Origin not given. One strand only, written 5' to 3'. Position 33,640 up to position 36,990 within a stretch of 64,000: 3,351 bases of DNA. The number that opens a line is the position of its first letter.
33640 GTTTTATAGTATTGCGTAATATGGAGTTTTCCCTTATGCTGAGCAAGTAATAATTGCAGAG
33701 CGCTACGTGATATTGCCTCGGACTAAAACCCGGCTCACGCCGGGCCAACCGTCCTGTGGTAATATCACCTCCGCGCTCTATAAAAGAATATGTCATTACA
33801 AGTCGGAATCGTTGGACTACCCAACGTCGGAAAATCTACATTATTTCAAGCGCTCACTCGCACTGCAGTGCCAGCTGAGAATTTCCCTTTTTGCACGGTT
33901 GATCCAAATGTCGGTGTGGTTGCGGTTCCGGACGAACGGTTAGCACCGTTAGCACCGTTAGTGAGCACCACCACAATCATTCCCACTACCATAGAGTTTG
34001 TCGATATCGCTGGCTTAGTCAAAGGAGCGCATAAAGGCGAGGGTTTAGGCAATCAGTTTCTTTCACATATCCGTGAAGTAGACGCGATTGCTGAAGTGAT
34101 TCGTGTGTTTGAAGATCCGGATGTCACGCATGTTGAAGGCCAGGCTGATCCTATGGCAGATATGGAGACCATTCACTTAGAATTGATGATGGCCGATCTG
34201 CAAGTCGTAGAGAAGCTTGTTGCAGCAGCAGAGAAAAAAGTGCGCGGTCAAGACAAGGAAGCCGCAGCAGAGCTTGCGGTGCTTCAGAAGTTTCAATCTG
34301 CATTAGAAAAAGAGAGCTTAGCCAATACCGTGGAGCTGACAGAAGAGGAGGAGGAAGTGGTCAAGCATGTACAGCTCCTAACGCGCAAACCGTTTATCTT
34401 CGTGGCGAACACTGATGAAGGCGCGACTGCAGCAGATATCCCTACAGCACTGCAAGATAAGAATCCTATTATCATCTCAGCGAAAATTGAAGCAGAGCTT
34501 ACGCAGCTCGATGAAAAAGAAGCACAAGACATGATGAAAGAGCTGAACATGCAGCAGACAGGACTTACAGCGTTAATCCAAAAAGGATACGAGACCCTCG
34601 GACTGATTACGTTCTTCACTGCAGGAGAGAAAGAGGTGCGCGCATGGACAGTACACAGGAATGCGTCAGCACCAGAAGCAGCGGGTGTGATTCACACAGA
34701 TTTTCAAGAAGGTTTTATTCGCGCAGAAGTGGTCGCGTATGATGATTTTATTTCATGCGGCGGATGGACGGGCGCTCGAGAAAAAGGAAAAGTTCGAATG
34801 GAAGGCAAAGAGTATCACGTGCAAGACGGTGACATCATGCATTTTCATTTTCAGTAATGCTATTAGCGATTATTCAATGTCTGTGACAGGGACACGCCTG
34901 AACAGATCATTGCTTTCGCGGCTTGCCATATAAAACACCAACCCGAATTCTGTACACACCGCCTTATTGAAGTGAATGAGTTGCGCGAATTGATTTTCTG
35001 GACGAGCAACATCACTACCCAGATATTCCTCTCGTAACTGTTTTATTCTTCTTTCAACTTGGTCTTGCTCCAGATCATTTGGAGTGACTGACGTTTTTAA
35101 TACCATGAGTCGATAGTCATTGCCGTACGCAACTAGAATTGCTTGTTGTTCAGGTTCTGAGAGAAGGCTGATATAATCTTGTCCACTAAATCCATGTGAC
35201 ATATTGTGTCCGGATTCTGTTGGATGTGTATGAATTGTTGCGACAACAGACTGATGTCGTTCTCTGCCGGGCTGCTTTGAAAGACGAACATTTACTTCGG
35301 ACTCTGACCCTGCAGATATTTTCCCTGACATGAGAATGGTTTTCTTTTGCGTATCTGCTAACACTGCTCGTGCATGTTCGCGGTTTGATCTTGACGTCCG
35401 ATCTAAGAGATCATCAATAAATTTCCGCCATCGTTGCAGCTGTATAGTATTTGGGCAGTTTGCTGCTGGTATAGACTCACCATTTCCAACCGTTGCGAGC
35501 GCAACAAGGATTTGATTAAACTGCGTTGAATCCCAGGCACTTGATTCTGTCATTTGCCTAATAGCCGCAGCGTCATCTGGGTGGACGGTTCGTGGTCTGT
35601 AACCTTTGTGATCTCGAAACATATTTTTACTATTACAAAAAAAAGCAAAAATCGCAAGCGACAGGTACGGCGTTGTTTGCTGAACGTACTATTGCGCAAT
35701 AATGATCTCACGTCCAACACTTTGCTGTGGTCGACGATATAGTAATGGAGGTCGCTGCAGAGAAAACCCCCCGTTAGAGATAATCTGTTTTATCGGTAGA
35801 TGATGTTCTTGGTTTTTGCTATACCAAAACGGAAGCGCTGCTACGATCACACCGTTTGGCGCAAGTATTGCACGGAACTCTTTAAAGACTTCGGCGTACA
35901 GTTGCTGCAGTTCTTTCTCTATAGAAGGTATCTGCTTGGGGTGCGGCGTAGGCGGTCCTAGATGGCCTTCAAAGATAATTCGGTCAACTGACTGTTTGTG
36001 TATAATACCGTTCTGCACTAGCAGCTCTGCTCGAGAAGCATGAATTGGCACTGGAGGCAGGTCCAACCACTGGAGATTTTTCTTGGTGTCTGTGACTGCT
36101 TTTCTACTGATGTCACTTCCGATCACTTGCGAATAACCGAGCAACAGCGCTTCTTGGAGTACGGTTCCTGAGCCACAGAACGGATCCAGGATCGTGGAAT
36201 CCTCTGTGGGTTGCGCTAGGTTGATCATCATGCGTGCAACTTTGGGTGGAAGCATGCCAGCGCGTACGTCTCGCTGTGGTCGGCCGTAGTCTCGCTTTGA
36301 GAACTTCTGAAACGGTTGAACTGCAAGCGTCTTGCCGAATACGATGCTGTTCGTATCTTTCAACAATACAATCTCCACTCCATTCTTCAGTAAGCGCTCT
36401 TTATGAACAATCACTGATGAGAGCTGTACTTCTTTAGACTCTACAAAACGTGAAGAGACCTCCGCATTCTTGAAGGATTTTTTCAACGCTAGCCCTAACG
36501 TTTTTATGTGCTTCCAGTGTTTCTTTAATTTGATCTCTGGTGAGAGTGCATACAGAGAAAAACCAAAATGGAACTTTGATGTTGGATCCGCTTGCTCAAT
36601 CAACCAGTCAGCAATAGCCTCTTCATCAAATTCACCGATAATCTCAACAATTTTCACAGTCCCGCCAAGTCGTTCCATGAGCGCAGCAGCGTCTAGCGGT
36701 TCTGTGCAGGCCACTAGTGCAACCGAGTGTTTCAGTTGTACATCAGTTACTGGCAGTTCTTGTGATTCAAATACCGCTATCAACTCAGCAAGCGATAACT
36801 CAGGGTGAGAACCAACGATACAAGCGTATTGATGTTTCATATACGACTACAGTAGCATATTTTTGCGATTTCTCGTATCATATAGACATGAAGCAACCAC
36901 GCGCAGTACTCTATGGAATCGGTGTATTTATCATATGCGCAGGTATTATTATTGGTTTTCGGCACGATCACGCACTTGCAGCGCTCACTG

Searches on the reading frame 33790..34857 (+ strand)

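Call 61: search_protein_families(library=pfam, proteins=[window:33790-34857:+], max_evalue=0.001)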
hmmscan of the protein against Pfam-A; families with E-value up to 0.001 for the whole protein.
window:33790-34857:+ (355 aa): 3 families
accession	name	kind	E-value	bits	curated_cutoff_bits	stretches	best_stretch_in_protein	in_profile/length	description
PF06071.19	YchF-GTPase_C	-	9.7e-39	131.8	27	1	272-354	1-83/84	Protein of unknown function (DUF933)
PF01926.29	MMR_HSR1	-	5.2e-22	78.5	21.9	1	4-113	1-90/113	50S ribosome-binding GTPase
PF02421.24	FeoB_N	-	3.8e-07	30.2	27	1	4-48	2-46/156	Ferrous iron transport protein B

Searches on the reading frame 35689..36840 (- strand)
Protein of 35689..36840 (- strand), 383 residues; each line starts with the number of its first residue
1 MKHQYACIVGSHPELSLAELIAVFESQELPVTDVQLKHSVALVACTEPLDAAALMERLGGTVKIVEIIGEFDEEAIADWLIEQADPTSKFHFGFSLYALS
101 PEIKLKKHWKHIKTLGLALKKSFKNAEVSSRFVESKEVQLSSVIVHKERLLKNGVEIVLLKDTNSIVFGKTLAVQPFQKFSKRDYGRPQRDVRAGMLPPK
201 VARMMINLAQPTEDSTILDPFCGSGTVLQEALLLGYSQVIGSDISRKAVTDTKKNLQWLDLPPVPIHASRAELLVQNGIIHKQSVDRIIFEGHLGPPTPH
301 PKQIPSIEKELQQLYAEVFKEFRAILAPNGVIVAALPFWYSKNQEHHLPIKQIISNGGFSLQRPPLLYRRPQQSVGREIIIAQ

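Call 61: search_protein_families(library=pfam, proteins=[window:35689-36840:-], max_evalue=0.001)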
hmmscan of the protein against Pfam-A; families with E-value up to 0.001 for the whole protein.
window:35689-36840:- (383 aa): 6 families
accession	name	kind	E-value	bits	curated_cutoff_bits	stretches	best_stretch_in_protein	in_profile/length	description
PF01170.24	UPF0020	-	3.5e-14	53.4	22.3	1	194-336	9-166/197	RMKL-like, methyltransferase domain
PF01555.25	N6_N4_Mtase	-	3.6e-09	37.3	26.7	1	194-253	163-220/221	DNA methylase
PF13847.12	Methyltransf_31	-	1.4e-08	34.9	27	1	213-337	3-112/145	Methyltransferase domain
PF03602.21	Cons_hypoth95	-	1.9e-06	28.1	24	1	209-288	37-117/182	Conserved hypothetical protein 95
PF13649.12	Methyltransf_25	-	0.00017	22.6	27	1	217-290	1-70/97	Methyltransferase domain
PF06325.19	PrmA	-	0.00095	19.2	22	0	213-259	161-207/296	Ribosomal protein L11 methyltransferase (PrmA)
